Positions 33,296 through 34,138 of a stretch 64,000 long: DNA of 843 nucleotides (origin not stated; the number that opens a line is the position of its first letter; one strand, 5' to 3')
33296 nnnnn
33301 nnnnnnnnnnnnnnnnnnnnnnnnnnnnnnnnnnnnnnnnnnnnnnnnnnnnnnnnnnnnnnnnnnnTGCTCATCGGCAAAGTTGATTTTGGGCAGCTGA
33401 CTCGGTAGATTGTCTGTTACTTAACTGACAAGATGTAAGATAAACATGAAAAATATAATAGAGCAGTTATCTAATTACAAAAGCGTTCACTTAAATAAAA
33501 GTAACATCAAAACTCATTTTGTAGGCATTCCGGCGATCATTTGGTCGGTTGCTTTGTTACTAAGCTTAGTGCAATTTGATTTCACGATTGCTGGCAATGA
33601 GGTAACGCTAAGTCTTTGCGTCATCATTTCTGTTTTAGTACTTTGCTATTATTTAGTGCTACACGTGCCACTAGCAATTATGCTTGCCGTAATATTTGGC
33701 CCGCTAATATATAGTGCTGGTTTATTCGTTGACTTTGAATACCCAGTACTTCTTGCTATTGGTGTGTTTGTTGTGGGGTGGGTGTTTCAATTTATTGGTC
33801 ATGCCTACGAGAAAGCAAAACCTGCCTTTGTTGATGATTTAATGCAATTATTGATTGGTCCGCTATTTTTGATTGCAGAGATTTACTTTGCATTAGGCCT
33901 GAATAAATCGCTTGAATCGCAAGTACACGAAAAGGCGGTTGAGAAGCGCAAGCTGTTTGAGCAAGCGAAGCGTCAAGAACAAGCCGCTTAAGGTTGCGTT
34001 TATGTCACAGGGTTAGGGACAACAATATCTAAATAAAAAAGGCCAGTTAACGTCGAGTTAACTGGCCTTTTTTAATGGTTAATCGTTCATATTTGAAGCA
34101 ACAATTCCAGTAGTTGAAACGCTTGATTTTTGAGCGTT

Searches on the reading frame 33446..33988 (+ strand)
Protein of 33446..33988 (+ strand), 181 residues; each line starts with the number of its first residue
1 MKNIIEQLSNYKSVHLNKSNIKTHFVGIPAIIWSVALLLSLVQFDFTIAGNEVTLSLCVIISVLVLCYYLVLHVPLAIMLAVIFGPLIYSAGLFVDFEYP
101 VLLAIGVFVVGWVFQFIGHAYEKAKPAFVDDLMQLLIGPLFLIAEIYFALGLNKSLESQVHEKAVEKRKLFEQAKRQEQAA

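Call 8: search_protein_families(library=pfam, proteins=[window:33446-33988:+], max_evalue=0.001)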
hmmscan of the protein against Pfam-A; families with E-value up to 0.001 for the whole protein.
window:33446-33988:+ (181 aa): 1 family
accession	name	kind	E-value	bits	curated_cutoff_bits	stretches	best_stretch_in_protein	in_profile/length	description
PF06127.16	Mpo1-like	-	1.3e-20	73.7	24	1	1-148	1-93/95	2-hydroxy-palmitic acid dioxygenase Mpo1-like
